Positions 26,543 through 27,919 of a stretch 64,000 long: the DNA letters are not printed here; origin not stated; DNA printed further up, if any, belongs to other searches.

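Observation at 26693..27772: Single ORF fusing a heptose-bisphosphate phosphatase (GmhB-like HAD) to methionine sulfoxide reductase A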

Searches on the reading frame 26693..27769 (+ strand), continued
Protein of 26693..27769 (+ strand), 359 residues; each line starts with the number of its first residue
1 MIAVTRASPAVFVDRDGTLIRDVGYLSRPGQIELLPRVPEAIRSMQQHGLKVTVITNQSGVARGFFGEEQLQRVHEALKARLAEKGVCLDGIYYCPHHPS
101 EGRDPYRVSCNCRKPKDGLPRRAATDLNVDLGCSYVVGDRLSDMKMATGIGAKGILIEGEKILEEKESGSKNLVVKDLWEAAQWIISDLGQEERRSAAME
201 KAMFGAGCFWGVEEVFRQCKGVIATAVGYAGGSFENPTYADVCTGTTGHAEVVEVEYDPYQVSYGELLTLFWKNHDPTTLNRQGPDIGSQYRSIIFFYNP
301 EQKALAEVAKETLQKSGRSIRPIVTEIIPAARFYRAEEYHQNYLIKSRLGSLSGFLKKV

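Call 10: find_encoding_contigs(protein=P0122, flank=10000, max_places=10)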
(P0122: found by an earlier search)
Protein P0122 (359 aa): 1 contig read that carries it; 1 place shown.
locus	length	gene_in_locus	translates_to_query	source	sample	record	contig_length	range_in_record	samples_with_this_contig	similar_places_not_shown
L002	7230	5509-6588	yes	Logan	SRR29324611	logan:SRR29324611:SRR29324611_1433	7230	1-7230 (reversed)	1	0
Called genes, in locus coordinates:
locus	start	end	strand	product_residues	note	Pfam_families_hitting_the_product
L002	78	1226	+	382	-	PF02684:LpxB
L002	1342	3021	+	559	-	PF00664:ABC_membrane, PF00005:ABC_tran, PF02463:SMC_N (weak)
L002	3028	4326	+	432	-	PF04413:Glycos_transf_N, PF00534:Glycos_transf_1 (faint)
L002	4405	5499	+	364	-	PF02606:LpxK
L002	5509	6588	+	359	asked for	PF13242:Hydrolase_like, PF01625:PMSR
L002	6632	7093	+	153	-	PF02041:Auxin_BP (faint), PF05899:Cupin_3 (faint), PF07883:Cupin_2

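Call 12: find_encoding_contigs(protein=P0004, flank=6000, max_places=3)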
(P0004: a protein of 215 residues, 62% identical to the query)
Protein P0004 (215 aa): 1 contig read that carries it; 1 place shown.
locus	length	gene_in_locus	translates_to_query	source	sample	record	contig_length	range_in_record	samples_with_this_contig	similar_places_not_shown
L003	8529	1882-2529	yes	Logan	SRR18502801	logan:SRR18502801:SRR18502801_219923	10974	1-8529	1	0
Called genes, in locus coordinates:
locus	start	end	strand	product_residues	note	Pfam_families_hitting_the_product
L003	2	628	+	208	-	?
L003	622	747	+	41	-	-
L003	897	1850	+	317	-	PF02606:LpxK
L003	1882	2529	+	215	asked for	PF00702:Hydrolase (weak), PF08645:PNK3P (weak), PF13344:Hydrolase_6 (faint), PF13419:HAD_2 (faint), PF13242:Hydrolase_like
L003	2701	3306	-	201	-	PF02798:GST_N, PF13417:GST_N_3, PF13409:GST_N_2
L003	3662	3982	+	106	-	-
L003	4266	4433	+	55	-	PF03966:Trm112p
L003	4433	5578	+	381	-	PF01075:Glyco_transf_9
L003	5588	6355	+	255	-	-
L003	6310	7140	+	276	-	PF06293:Kdo, PF00069:Pkinase (faint), PF19974:TCAD9 (weak)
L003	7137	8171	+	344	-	PF01075:Glyco_transf_9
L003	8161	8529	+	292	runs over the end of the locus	PF06293:Kdo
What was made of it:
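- L003 has a different insert, a GST gene, at the same spot (call 12).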

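Call 13: find_encoding_contigs(protein=P0007, flank=6000, max_places=3)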
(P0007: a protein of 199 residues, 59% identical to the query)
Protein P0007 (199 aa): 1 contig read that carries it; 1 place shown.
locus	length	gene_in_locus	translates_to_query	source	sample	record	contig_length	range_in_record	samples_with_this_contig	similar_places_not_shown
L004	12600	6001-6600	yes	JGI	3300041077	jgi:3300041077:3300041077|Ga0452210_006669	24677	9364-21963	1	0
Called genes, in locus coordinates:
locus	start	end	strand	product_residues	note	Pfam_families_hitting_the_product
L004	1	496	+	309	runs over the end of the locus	PF01408:GFO_IDH_MocA, PF22725:GFO_IDH_MocA_C3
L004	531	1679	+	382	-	PF02684:LpxB, PF13439:Glyco_transf_4 (weak), PF13579:Glyco_trans_4_4 (weak)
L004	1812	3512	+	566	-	PF00664:ABC_membrane, PF02463:SMC_N (weak), PF00005:ABC_tran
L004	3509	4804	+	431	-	PF04413:Glycos_transf_N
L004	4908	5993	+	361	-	PF02606:LpxK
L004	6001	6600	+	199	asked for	PF00702:Hydrolase (weak), PF08645:PNK3P, PF13344:Hydrolase_6 (weak), PF13419:HAD_2 (faint), PF13242:Hydrolase_like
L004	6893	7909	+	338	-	PF02826:2-Hacid_dh_C (weak), PF03807:F420_oxidored (weak), PF07991:KARI_N, PF01450:KARI_C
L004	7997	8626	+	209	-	PF02666:PS_Dcarbxylase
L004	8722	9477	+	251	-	PF01066:CDP-OH_P_transf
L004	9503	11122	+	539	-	PF00682:HMGL-like, PF22617:HCS_D2, PF08502:LeuA_dimer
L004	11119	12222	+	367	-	PF00180:Iso_dh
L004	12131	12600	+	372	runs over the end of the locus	PF01118:Semialdhyde_dh, PF02774:Semialdhyde_dhC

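Call 14: find_encoding_contigs(protein=P0005, flank=6000, max_places=3)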
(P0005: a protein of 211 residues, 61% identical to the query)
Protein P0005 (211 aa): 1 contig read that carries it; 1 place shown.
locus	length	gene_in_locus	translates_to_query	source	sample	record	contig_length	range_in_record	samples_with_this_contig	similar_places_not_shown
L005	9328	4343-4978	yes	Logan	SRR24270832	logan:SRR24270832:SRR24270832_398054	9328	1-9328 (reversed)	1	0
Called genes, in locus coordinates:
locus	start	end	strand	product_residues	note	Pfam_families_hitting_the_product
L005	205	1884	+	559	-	PF00664:ABC_membrane, PF02463:SMC_N (weak), PF00005:ABC_tran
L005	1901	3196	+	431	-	PF04413:Glycos_transf_N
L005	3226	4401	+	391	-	PF02606:LpxK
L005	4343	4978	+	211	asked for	PF00702:Hydrolase (weak), PF08645:PNK3P (weak), PF13419:HAD_2 (faint), PF13242:Hydrolase_like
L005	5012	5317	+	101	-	PF13453:Zn_ribbon_TFIIB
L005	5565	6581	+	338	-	PF02826:2-Hacid_dh_C (weak), PF03807:F420_oxidored (weak), PF07991:KARI_N, PF01450:KARI_C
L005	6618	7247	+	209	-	PF02666:PS_Dcarbxylase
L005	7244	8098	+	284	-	PF01066:CDP-OH_P_transf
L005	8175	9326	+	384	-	?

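Call 20: search_protein_representatives(protein=window:26693-27769:+)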
Query: 359 residues. Proteins with E-value up to 0.001 (for the whole library): 37080; up to 1e-10: 21953; up to 1e-30: 2480. The best 150 are listed.
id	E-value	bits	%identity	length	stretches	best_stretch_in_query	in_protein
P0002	1.4e-92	326.9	52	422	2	195-347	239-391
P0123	7.7e-69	248.8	44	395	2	200-354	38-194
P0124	1.4e-63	231.4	67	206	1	199-346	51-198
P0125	4.2e-61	223.3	64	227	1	198-351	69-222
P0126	6.2e-59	216.2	54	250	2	198-321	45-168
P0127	8.2e-57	209.2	59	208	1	193-347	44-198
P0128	1.0e-56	208.9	62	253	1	198-349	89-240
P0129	1.5e-56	208.3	63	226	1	198-347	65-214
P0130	1.8e-56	208.1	59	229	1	194-347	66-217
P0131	1.1e-55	205.5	62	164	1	199-347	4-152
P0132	1.3e-55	205.3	59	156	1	199-351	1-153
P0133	1.4e-55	205.1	60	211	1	198-347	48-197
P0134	1.8e-55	204.8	62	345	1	196-347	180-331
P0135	2.6e-55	204.2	61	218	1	201-351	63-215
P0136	3.0e-55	204.1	58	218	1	188-350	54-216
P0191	1.6e-49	185.2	61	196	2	200-315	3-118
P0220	2.7e-47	177.9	47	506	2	8-188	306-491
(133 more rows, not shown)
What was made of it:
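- Many stand-alone MsrAs of 150-165 aa start at exactly this position (call 20: hits whose residue 1 aligns to query residue 199).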

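Call 22: find_related_loci(query=window:26693-27769:+, collection=genome_contigs, flank=8000)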
Query window:26693-27769:+ (359 aa) in genome_contigs; peptide patterns used: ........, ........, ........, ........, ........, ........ (x = any residue, [..] = any of these).
161 stretches matched a pattern; 75 encode a relative of the query (tblastn E <= 1e-3); 75 distinct loci.
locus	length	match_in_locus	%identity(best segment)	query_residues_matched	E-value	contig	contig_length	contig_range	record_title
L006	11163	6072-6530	68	199-351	1e-68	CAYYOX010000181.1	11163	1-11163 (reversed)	MAG TPA_asm: uncultured Planctomycetaceae bacterium isolate SRP179991_co3_33 genome assembly, contig: NODE_1545_length_1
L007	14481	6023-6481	67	199-351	3e-68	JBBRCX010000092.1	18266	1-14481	MAG: Tepidisphaerales bacterium isolate Co_metawrap_2425 Cmw_2425_k141_19468839_length_18266_cov_13.9971, whole genome s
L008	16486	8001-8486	66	189-349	4e-68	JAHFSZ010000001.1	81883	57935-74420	MAG: Verrucomicrobia bacterium isolate nzgw609 NODE_56_length_81884_cov_6.613627, whole genome shotgun sequence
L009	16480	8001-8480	64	189-351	4e-67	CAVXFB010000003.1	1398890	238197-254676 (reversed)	MAG: uncultured Planctomycetaceae bacterium isolate MFD02416.bin.1.136 genome assembly, contig: contig_3592, whole genom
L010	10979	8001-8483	65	185-349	4e-67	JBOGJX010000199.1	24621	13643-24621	MAG: Terriglobia bacterium isolate TC-S_metawrap_bin.195 k127_3605269, whole genome shotgun sequence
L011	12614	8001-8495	62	186-351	2e-66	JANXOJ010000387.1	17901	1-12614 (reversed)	MAG: Planctomycetota bacterium isolate GL140_1_concoct_187_sub GL140_1_k141_1263820, whole genome shotgun sequence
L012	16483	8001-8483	63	192-352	1e-65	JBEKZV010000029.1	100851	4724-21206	MAG: Thermoguttaceae bacterium isolate SPRUCE 78 SPRUCE_78_29, whole genome shotgun sequence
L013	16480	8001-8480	66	192-351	1e-65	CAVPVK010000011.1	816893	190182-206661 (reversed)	MAG: uncultured Planctomycetia bacterium isolate MFD00082.bin.2.49 genome assembly, contig: contig_3133, whole genome sh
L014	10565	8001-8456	68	195-346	2e-65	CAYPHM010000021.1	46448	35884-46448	MAG TPA_asm: uncultured Chloroflexaceae bacterium isolate SRP141376_co5_371 genome assembly, contig: NODE_1730_length_46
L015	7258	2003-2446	68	199-346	7e-65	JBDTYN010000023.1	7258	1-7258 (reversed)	MAG: Chthoniobacterales bacterium isolate cluster4_bin.140 NODE_33777_length_7258_cov_7.376649, whole genome shotgun seq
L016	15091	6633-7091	67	194-346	4e-64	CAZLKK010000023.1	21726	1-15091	MAG TPA_asm: uncultured Chloroflexaceae bacterium isolate binchicken_co405_347 genome assembly, contig: NODE_3508_length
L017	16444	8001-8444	65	199-346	7e-64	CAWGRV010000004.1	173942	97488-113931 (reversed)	MAG: uncultured Nitrosopumilaceae archaeon isolate MFD06435.bin.2.96 genome assembly, contig: contig_119763, whole genom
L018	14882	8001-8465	64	197-351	3e-64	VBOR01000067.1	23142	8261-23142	MAG: Candidatus Eisenbacteria bacterium isolate WS_1 14_0929_05_30cm_scaffold_1999, whole genome shotgun sequence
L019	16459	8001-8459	64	194-346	1e-63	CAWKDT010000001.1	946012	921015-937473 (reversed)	MAG: Candidatus Dormibacteraeota bacterium isolate MFD05502.bin.1.161 genome assembly, contig: contig_1531, whole genome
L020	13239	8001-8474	64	195-351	3e-63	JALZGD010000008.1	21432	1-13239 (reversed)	MAG: Actinomycetota bacterium isolate NAD bin27 SC8820_NODE_72_length_21432_cov_0.855386, whole genome shotgun sequence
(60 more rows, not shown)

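Call 26: find_encoding_contigs(protein=P0008, flank=6000, max_places=3)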
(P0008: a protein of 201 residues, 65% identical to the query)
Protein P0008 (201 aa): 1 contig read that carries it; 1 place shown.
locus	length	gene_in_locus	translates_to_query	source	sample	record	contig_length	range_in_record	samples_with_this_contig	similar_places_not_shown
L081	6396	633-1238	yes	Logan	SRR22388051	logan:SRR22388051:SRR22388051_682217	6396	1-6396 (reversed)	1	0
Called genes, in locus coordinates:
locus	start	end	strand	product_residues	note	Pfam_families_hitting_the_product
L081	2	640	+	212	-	?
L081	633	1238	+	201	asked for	PF08645:PNK3P (weak), PF13344:Hydrolase_6 (weak), PF00702:Hydrolase (weak), PF13242:Hydrolase_like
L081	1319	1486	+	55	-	PF03966:Trm112p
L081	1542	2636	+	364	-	PF01075:Glyco_transf_9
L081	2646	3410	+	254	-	-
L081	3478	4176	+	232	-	PF06293:Kdo, PF00069:Pkinase (weak)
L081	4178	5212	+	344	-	PF01075:Glyco_transf_9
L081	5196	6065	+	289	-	PF06293:Kdo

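Call 27: find_encoding_contigs(protein=P0026, flank=6000, max_places=3)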
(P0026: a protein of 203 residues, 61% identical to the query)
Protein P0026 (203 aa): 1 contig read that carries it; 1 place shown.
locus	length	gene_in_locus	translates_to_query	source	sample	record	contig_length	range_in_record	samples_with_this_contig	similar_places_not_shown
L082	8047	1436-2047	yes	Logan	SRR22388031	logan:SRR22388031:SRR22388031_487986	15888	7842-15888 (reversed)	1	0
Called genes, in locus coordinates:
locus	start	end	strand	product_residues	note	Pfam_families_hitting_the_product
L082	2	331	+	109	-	?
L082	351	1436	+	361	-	PF02606:LpxK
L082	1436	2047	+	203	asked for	PF13419:HAD_2 (faint), PF00702:Hydrolase, PF13242:Hydrolase_like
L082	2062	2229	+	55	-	PF03966:Trm112p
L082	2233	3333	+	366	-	PF01075:Glyco_transf_9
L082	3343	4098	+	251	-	-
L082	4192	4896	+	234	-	PF06293:Kdo, PF01636:APH (weak), PF00069:Pkinase (weak), PF19974:TCAD9 (weak)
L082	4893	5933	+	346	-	PF01075:Glyco_transf_9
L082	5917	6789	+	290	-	PF06293:Kdo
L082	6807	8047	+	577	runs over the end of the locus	PF02366:PMT, PF13231:PMT_2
